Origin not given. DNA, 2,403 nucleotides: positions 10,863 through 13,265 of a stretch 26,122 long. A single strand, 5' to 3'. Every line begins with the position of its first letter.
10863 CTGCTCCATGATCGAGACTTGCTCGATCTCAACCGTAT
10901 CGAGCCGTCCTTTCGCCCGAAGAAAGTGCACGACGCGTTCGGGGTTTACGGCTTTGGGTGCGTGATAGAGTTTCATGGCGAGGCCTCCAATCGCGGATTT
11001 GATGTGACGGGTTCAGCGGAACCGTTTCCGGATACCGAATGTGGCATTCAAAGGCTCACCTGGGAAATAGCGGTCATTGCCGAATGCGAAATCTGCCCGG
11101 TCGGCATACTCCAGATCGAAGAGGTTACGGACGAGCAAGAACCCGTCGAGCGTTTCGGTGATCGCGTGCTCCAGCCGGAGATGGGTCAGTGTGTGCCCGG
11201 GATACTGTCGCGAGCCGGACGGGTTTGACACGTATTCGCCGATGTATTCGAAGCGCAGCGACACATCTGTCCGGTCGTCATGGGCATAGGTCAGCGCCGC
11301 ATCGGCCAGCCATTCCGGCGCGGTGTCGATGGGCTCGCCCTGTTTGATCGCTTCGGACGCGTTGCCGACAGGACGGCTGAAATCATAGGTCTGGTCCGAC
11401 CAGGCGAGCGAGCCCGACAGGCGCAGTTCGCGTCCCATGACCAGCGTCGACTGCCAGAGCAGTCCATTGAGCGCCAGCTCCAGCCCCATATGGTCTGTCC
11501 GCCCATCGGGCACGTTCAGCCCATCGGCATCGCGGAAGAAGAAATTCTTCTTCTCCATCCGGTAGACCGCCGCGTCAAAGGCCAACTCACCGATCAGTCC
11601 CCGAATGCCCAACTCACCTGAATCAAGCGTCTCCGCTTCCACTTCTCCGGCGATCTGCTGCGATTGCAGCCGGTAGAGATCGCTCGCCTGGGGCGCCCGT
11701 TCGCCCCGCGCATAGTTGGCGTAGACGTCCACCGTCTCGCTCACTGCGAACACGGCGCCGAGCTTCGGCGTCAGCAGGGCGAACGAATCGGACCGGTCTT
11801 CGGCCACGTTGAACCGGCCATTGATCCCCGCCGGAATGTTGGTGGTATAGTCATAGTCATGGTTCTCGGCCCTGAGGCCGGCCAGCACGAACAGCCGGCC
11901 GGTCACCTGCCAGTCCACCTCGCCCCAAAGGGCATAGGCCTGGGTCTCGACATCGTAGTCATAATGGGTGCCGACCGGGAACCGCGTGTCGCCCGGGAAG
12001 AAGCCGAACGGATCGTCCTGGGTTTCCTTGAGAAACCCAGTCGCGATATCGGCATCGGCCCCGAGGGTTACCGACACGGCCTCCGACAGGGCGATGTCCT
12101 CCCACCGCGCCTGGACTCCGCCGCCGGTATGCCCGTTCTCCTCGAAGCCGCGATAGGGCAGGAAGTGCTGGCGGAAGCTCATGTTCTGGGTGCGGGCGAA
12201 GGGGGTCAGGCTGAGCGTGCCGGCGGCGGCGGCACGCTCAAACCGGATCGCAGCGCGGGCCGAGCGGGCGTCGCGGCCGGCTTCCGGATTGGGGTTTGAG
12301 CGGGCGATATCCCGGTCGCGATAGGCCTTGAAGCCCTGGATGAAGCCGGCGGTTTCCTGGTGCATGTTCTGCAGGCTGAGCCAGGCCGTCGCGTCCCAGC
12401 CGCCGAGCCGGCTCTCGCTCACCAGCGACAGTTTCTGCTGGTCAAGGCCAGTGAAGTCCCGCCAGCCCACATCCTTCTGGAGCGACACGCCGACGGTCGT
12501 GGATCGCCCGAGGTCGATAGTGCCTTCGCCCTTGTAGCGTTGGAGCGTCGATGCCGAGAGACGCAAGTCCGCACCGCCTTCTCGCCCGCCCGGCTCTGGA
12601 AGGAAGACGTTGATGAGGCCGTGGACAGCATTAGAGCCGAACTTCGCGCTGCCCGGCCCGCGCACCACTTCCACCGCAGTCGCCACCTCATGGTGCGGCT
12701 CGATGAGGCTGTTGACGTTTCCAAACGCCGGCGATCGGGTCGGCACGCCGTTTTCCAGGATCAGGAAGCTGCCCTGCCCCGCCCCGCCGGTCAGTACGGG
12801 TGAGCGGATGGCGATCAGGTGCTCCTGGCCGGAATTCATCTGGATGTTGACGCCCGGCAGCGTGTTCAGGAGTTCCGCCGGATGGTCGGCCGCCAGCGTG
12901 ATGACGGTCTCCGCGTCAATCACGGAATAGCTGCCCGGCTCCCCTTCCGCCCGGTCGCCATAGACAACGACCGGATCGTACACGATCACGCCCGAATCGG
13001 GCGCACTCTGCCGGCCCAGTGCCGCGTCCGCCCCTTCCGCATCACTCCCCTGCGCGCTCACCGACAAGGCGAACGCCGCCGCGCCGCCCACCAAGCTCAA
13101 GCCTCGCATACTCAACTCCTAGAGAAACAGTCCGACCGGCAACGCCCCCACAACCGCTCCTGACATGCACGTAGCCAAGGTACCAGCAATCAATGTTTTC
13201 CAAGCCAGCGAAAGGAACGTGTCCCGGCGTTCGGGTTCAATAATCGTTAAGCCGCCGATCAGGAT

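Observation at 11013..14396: nupC and a TonB-dependent receptor form one operon, predicting energised outer-membrane nucleoside uptake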

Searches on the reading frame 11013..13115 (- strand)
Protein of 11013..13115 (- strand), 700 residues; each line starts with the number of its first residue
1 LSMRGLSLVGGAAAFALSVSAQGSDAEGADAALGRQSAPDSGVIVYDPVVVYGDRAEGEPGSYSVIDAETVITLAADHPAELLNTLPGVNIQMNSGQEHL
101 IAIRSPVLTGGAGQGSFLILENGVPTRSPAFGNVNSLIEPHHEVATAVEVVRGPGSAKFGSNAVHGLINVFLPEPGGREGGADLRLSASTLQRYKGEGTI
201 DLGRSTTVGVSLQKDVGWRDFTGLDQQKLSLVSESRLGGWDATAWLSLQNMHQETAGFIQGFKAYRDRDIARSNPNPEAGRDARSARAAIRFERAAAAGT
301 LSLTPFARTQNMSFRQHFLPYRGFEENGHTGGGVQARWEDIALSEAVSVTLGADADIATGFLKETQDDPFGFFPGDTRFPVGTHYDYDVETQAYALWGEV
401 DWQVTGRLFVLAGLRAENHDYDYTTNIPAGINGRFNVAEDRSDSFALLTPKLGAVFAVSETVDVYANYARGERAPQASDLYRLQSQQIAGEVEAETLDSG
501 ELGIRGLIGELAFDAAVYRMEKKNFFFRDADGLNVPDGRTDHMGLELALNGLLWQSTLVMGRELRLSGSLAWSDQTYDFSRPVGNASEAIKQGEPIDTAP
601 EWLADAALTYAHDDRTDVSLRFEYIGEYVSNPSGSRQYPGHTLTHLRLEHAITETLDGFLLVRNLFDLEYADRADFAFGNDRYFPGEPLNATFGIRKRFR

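Call 4: search_protein_families(library=pfam, proteins=[window:11013-13115:-])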
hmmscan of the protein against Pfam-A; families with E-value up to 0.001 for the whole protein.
window:11013-13115:- (700 aa): 2 families
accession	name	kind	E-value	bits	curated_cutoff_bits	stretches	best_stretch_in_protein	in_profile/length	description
PF00593.30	TonB_dep_Rec_b-barrel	-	2.4e-40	140.2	27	1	243-664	27-435/436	TonB dependent receptor-like, beta-barrel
PF07715.20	Plug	-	7.5e-11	42.9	23.9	1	59-166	5-106/107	TonB-dependent Receptor Plug Domain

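Call 5: search_protein_families(library=ncbifam, proteins=[window:11013-13115:-])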
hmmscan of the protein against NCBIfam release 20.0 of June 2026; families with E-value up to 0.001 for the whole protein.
window:11013-13115:- (700 aa): 16 families
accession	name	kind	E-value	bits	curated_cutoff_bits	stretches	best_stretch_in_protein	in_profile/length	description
TIGR01783.1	TonB-siderophor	subfamily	1.4e-26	93.3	223.5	2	386-673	353-623/649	TonB-dependent siderophore receptor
TIGR01785.1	TonB-hemin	subfamily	2.4e-19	69.3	316.85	2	383-684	355-669/677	TonB-dependent heme/hemoglobin receptor family protein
TIGR01786.1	TonB-hemlactrns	subfamily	1.9e-14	53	323.75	1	387-671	386-687/719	TonB-dependent hemoglobin/transferrin/lactoferrin family receptor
NF041535.1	TonB_rec_PqqU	equivalog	5.6e-14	51.4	1200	1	399-688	377-661/676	TonB-dependent receptor PqqU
NF007926.1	PRK10641.1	equivalog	2.6e-13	49.4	836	1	65-316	50-301/617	TonB-dependent vitamin B12 receptor BtuB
NF053590.1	TonB_dep_TOL0244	equivalog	1.2e-09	37.3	645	1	65-173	34-140/604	TOL_0244 family TonB-dependent receptor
TIGR01779.1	TonB-B12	equivalog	2.1e-09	36.5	599.7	1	64-188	50-168/614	TonB-dependent vitamin B12 receptor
NF010038.0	PRK13513.1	equivalog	1.2e-08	34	942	1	50-210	43-200/659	ligand-gated channel protein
NF010010.0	PRK13483.1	equivalog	1.3e-08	33.4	927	1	56-200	47-188/660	ligand-gated channel protein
NF007349.0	PRK09840.1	equivalog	2.5e-07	29.1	686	1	438-556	505-627/760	catecholate siderophore receptor Fiu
NF049946.1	TonB_dep_CU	exception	4.5e-06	25.3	700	1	395-672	398-663/683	TonB-dependent receptor, CU motif-type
NF010048.1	PRK13524.1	subfamily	5.4e-05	21.8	493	0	34-175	28-178/744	FepA family TonB-dependent siderophore receptor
NF041676.1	FecA_OM_dicitr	equivalog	8.8e-05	20.6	1100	0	59-190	132-269/773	TonB-dependent Fe(3+) dicitrate receptor FecA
NF049945.1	TonB_dep_FCYXU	equivalog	0.00018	20.3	825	0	273-423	279-412/697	TonB-dependent receptor, FCYXU motif-type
NF010051.0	PRK13528.1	subfamily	0.00031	19.1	583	0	78-176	69-175/727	FepA family TonB-dependent siderophore receptor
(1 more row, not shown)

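Call 10: find_homologous_proteins(query=window:11013-13109:-, max_evalue=1e-20)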
Query window:11013-13109:- (698 aa): 2983 proteins with E <= 1e-20 among 8000 candidates; the best 120 are listed.
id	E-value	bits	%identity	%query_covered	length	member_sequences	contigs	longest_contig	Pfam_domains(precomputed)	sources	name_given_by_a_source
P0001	0.0e+0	1579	100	100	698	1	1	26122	PF07715.21,PF00593.31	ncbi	ncbi:MAG: TonB-dependent receptor [Pseudomonadota bacterium]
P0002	0.0e+0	1189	77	98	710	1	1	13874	PF07715.21,PF00593.31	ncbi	-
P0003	0.0e+0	1189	74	100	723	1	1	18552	PF07715.21,PF00593.31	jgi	-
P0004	0.0e+0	1178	73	100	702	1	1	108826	PF07715.21,PF00593.31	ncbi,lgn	ncbi:MAG: TonB-dependent receptor [Pseudomonadota bacterium]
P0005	0.0e+0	1161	76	94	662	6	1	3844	PF07715.21,PF00593.31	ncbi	ncbi:MAG: TonB-dependent receptor [Pseudomonadota bacterium]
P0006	0.0e+0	1147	76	93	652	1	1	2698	PF07715.21,PF00593.31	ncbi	ncbi:MAG: TonB-dependent receptor, partial [Pseudomonadota bacterium]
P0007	0.0e+0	1116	74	93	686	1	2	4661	PF07715.21,PF00593.31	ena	-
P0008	6.4e-265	899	60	100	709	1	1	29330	PF07715.21,PF00593.31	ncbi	-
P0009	3.6e-264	897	62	94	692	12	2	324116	PF07715.21,PF00593.31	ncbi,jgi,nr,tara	ncbi:MAG: TonB-dependent receptor [Alphaproteobacteria bacterium]|nr:TonB-dependent receptor [Hyphom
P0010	1.4e-262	891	60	100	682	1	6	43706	PF07715.21,PF00593.31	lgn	-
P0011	1.1e-261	888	60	100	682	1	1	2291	PF07715.21,PF00593.31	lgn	-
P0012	4.1e-261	886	62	94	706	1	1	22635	PF07715.21,PF00593.31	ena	-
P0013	5.6e-261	886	62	93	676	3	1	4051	PF07715.21,PF00593.31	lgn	-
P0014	7.3e-261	886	62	94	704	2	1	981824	PF07715.21,PF00593.31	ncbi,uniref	ncbi:TonB-dependent receptor [Hyphomonas sp.]|uniref:TonB-dependent receptor n=1 Tax=Hyphomonas sp. 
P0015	8.9e-261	885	62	94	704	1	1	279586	PF07715.21,PF00593.31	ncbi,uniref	ncbi:TonB-dependent receptor [uncultured Hyphomonas sp.]|uniref:TonB-dependent receptor n=1 Tax=uncu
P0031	7.6e-258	876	59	99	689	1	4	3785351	PF07715.21,PF00593.31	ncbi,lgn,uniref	ncbi:TonB-dependent receptor [Henriciella sp. AS95]|uniref:TonB-dependent receptor n=1 Tax=Henriciel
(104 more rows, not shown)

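Call 15: find_encoding_contigs(protein=P0014, flank=6000, max_places=2)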
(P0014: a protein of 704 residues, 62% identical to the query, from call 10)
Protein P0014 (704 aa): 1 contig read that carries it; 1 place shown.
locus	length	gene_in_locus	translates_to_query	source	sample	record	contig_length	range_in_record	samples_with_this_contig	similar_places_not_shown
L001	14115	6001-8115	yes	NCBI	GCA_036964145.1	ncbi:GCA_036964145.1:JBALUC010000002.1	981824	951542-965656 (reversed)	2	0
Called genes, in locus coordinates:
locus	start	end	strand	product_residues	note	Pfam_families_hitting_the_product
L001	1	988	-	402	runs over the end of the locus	PF00535:Glycos_transf_2, PF13641:Glyco_tranf_2_3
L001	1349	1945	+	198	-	PF01966:HD (weak)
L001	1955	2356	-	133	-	PF00050:Kazal_1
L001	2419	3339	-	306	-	PF00106:adh_short, PF08659:KR, PF13561:adh_short_C2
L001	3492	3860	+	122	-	PF00903:Glyoxalase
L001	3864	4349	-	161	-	PF02464:CinA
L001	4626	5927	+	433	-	PF01773:Nucleos_tra2_N, PF07670:Gate, PF07662:Nucleos_tra2_C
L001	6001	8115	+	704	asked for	PF07715:Plug, PF00593:TonB_dep_Rec_b-barrel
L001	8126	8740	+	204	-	PF02798:GST_N, PF13417:GST_N_3, PF13409:GST_N_2, PF00043:GST_C, PF13410:GST_C_2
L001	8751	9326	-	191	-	-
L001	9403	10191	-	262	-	PF00106:adh_short, PF08659:KR, PF13561:adh_short_C2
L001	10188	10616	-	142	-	PF03061:4HBT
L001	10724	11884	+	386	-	PF02771:Acyl-CoA_dh_N, PF02770:Acyl-CoA_dh_M, PF00441:Acyl-CoA_dh_1, PF22924:ACOX_C_alpha1 (weak), PF08028:Acyl-CoA_dh_2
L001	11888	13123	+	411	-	PF00144:Beta-lactamase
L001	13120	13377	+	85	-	PF11625:DUF3253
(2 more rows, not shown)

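Call 16: find_encoding_contigs(protein=P0031, flank=6000, max_places=2)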
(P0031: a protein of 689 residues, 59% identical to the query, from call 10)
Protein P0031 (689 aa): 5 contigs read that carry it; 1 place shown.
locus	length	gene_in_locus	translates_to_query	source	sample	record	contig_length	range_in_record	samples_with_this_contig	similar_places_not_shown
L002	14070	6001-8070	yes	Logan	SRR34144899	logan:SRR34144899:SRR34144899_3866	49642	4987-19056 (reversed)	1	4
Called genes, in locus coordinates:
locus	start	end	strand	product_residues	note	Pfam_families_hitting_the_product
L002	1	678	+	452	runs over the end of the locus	PF02403:Seryl_tRNA_N, PF00587:tRNA-synt_2b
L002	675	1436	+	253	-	PF01975:SurE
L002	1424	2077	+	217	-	PF01135:PCMT, PF13649:Methyltransf_25 (weak)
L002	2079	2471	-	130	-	PF00050:Kazal_1, PF07648:Kazal_2 (weak)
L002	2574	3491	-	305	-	PF00106:adh_short, PF08659:KR, PF13561:adh_short_C2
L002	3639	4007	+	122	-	PF00903:Glyoxalase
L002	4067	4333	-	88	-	-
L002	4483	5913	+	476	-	PF01773:Nucleos_tra2_N, PF07670:Gate, PF07662:Nucleos_tra2_C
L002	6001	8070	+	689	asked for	PF07715:Plug, PF00593:TonB_dep_Rec_b-barrel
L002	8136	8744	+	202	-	PF02798:GST_N, PF13417:GST_N_3, PF13409:GST_N_2, PF00043:GST_C, PF13410:GST_C_2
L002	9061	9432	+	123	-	-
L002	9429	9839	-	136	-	-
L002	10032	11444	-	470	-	PF01134:GIDA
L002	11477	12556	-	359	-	PF11017:DUF2855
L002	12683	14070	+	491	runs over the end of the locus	PF00282:Pyridoxal_deC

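Call 18: search_solved_structures(query=window:11013-13109:-, max_evalue=0.001)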
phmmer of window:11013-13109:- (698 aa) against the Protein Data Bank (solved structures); distinct sequences matched with E-value up to 0.001: 18.
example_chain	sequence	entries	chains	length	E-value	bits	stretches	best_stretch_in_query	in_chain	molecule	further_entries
9rvq_A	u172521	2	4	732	2.2e-09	39.5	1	366-697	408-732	TonB-dependent receptor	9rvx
8the_A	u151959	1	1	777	2.3e-09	39.5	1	375-534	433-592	Heme/hemoglobin uptake outer membrane receptor PhuR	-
5mzs_A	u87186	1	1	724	1e-05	27.4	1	55-199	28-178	Ferric enterobactin receptor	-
5m9b_A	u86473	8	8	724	1e-05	27.4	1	55-199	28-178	Ferric enterobactin receptor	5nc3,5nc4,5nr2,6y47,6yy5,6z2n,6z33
6i2j_A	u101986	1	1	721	1.1e-05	27.4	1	56-199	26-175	Ferric enterobactin receptor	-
5out_A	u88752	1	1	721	1.1e-05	27.3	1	56-199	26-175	Ferric enterobactin receptor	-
6q5e_A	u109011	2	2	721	1.1e-05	27.3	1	56-199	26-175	Ferric enterobactin receptor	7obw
6r1f_A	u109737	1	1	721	1.1e-05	27.3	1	56-199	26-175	Ferric enterobactin receptor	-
5fp2_A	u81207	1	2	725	1.6e-05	26.8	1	57-179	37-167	FERRIC ENTEROBACTIN RECEPTOR PIRA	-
1nqe_A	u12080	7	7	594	3.1e-05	25.8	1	78-178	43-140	Vitamin B12 receptor | Vitamin B12 transporter btuB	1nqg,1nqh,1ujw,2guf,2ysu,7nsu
3rgn_A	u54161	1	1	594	3.1e-05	25.8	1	78-178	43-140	Vitamin B12 transporter BtuB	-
2gsk_A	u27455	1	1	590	3.4e-05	25.7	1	78-178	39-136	Vitamin B12 transporter btuB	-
1nqf_A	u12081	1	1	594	3.5e-05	25.7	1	78-178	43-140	Vitamin B12 receptor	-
3rgm_A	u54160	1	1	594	3.7e-05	25.6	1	78-177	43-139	Vitamin B12 transporter BtuB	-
3m8b_A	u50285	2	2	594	3.8e-05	25.5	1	78-178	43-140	Vitamin B12 transporter btuB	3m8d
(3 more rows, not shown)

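Call 36: search_protein_representatives(protein=window:11013-13109:-)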
Query: 698 residues. Proteins with E-value up to 0.001 (for the whole library): 4504; up to 1e-10: 898; up to 1e-30: 339. The best 150 are listed.
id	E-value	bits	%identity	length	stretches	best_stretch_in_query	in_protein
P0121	2.9e-249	845.6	60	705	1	37-698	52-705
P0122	6.9e-199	679.1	53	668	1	31-694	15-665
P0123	1.1e-167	576.0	49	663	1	37-696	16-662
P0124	1.8e-162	558.8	55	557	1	49-530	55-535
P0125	1.5e-149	516.1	47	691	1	47-697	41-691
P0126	7.9e-148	510.4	43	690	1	50-693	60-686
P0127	5.7e-145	500.9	46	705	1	54-697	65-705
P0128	6.2e-144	497.5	56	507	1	43-470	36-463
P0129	6.3e-140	484.3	44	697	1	58-696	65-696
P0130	1.2e-135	470.1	42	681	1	39-697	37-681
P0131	2.2e-135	469.3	44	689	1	38-697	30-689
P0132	6.8e-135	467.6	44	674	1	59-694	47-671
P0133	1.1e-133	463.7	41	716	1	10-691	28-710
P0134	3.6e-133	461.9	43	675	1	27-697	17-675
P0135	7.0e-131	454.4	43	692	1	48-695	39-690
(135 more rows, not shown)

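Call 40: find_related_loci(query=A3, collection=genome_contigs, flank=7000)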
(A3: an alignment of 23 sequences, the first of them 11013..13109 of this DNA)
Query A3 (698 aa) in genome_contigs; peptide patterns used: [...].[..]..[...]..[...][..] (x = any residue, [..] = any of these).
599 stretches matched a pattern (row limit reached: there are more); 583 encode a relative of the query (tblastn E <= 1e-3); the best 80 are kept; 80 distinct loci.
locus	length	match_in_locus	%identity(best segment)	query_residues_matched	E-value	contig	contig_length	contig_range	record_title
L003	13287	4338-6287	62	39-697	0e+0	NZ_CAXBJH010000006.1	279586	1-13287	MAG: uncultured Hyphomonas sp. isolate ERR2762161_binner12_Refined_54 ERZ3422048.14, whole genome shotgun sequence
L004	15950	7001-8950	62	39-697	0e+0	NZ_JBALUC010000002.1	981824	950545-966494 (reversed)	MAG: Hyphomonas sp. isolate 3NakV-07 NODE_2_length_981824_cov_21.710253, whole genome shotgun sequence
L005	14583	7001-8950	62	43-697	0e+0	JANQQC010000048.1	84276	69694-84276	MAG: Hyphomonadaceae bacterium isolate IP29b_bin.189 k99_3104126, whole genome shotgun sequence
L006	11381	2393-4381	60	26-697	0e+0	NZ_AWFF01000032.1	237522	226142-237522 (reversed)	Hyphomonas beringensis strain 25B14_1 contig2, whole genome shotgun sequence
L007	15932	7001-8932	61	45-697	0e+0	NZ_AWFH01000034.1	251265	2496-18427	Hyphomonas atlantica strain 22II1-22F38 contig4, whole genome shotgun sequence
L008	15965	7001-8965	61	36-697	0e+0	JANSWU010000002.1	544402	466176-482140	MAG: Hyphomonadaceae bacterium isolate bin.7 k141_99594_length_544402_cov_117.0468, whole genome shotgun sequence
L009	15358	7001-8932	62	47-697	0e+0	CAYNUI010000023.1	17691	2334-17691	MAG TPA_asm: uncultured Hyphomonas sp. isolate SRP342821_co1_226 genome assembly, contig: NODE_2412_length_17691_cov_17.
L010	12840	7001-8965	60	36-697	0e+0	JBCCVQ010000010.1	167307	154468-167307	MAG: Pseudomonadota bacterium isolate P01_E01_bin.41 k141_921451_length_167307_cov_51.4011, whole genome shotgun sequenc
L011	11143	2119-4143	59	12-697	0e+0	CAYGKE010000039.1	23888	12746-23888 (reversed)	MAG TPA_asm: uncultured Hyphomonas sp. isolate ERP117304_co1_156 genome assembly, contig: NODE_2221_length_23888_cov_7.7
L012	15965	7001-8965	60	36-697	0e+0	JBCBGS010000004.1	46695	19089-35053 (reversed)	MAG: Pseudomonadota bacterium isolate J06616_12 NODE_4_length_46695_cov_7.957742, whole genome shotgun sequence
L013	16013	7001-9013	59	29-697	0e+0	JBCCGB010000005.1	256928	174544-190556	MAG: Pseudomonadota bacterium isolate P01_B01_bin.33 k141_1207095_length_256928_cov_28.8904, whole genome shotgun sequen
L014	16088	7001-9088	58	4-698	0e+0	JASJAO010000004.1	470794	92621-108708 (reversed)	MAG: Henriciella sp. isolate MO_005.B12 MO_005.c_8, whole genome shotgun sequence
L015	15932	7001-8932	60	46-695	0e+0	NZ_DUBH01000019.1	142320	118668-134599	MAG: Henriciella sp. isolate UWMA-0297 NODE_165_length_142320_cov_0.103121, whole genome shotgun sequence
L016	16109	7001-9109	56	3-697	0e+0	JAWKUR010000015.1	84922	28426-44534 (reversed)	MAG: Hyphomonas sp. isolate AC1.123 AC1.123.fa-15, whole genome shotgun sequence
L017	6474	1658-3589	60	47-697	0e+0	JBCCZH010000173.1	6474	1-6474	MAG: Pseudomonadota bacterium isolate P01_F01_bin.30 k141_2679837_length_6474_cov_50.4132, whole genome shotgun sequence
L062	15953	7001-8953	53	45-696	0e+0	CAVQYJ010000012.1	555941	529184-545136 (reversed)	MAG: uncultured Alphaproteobacteria bacterium isolate MFD04651.bin.1.122 genome assembly, contig: contig_4165, whole gen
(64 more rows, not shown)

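Call 45: predict_structure(alignment_id=A1)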
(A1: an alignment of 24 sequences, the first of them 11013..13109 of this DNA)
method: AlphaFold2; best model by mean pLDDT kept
length: 698 residues; sequences in the alignment: 24
mean_pLDDT: 63.7   pTM: 0.71
mean pLDDT of the five models: 63.7, 61.1, 60.2, 56.4, 55.8
residues with pLDDT >= 90: 22; 70-90: 332; 50-70: 156; < 50: 188
segments of 3 or more residues with pLDDT < 50: 1-66, 84-175, 315-319, 369-374, 486-488, 672-683
pLDDT, mean of each block of 10 residues (from residue 1): 35 34 24 24 24 38 48 52 45 33 27 32 44 33 26 28 32 54 81 79 77 68 77 86 78 59 61 62 80 86 82 52 76 84 85 82 61 54 80 80 85 82 75 69 79 84 74 67 54 71 80 75 60 69 77 90 82 72 63 63 86 89 66 65 86 86 64 43 62 84
secondary structure, 60 per line:
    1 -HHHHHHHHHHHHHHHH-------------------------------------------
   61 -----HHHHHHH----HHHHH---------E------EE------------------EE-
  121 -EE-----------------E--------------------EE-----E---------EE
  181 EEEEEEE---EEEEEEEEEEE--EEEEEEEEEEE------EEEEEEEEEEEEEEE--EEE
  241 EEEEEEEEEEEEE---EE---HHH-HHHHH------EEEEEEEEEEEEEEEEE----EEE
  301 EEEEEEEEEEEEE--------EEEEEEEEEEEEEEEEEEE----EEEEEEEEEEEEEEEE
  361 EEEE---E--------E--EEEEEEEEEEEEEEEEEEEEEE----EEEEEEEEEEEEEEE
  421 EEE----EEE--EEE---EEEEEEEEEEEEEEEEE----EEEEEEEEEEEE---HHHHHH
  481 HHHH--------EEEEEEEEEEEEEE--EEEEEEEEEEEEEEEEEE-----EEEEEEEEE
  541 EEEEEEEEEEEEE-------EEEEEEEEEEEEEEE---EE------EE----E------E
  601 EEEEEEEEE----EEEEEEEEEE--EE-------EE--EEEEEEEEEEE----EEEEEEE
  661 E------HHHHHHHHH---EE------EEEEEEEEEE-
elements in order (helices of 4 or more, strands of 3 or more residues): H2-17 H66-72 H77-81 E179-187 E191-201 E204-214 E221-235 E238-253 H266-270 E277-293 E298-313 E322-340 E345-364 E380-401 E406-423 E428-430 E433-435 E439-455 E460-471 H475-484 E493-506 E509-526 E532-553 E561-575 E600-609 E614-623 E639-649 E654-661 H668-676 E688-697

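Call 51: find_homologous_proteins(query=A2, max_evalue=1e-30)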
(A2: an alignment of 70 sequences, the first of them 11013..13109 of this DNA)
Query A2 (70 sequences) (698 aa, profile of the alignment): 2986 proteins with E <= 1e-30 among 8000 candidates; the best 120 are listed.
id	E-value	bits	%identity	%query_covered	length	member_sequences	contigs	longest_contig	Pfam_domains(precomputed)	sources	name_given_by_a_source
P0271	3.9e-292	989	37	91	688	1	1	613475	PF07715.21,PF00593.31,PF14905.13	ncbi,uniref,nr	ncbi:TonB-dependent receptor [Pseudomaricurvus alkylphenolicus]|uniref:TonB-dependent receptor n=1 T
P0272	8.7e-292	988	37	91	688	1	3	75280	PF07715.21,PF00593.31,PF14905.13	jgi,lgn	jgi:outer membrane receptor protein involved in Fe transport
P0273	2.3e-290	983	37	93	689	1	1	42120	PF07715.21,PF00593.31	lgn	-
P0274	1.8e-288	977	37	92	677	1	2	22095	PF07715.21,PF00593.31,PF14905.13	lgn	-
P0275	1.3e-286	970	39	94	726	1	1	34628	PF25183.2,PF07715.21,PF00593.31,PF14905.13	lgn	-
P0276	1.3e-285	967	38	94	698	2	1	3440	PF07715.21,PF00593.31,PF14905.13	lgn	-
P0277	3.1e-285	966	37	92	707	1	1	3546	PF07715.21,PF00593.31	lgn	-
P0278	7.0e-285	965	40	93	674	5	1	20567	PF07715.21,PF00593.31,PF14905.13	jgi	-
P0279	8.1e-285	965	38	93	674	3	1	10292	PF07715.21,PF00593.31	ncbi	-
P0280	9.9e-285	964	39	93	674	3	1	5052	PF07715.21,PF00593.31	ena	-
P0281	1.5e-284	964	38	91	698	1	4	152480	PF07715.21,PF00593.31,PF14905.13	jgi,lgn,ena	-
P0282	3.8e-284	962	39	91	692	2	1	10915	PF07715.21,PF00593.31,PF14905.13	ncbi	-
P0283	4.3e-284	962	37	91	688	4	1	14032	PF25183.2,PF07715.21,PF00593.31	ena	-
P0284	5.5e-284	962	37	95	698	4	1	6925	PF25183.2,PF07715.21,PF00593.31,PF14905.13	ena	-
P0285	5.9e-283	958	37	99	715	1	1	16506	PF07715.21,PF00593.31,PF14905.13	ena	-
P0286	1.2e-282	957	39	93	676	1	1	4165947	PF07715.21,PF00593.31,PF14905.13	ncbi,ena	-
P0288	1.6e-282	957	36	94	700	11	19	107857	PF25183.2,PF07715.21,PF00593.31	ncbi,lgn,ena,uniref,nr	ncbi:TonB-dependent receptor [Porticoccus sp.]|uniref:TonB-dependent receptor n=1 Tax=Porticoccus sp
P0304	4.3e-278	942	35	93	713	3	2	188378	PF07715.21,PF00593.31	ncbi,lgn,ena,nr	ncbi:MAG: TonB-dependent receptor [Kangiella sp.]|nr:MAG: TonB-dependent receptor [Kangiella sp.]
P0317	2.8e-276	936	36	92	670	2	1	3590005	PF07715.21,PF00593.31,PF14905.13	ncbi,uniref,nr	ncbi:TonB-dependent receptor [Emcibacter sp.]|uniref:TonB-dependent receptor n=1 Tax=Emcibacter sp. 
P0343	1.3e-272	924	37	91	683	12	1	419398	PF07715.21,PF00593.31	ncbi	ncbi:MAG: TonB-dependent receptor [Porticoccaceae bacterium]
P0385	1.7e-269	914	35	95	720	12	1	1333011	PF07715.21,PF00593.31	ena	-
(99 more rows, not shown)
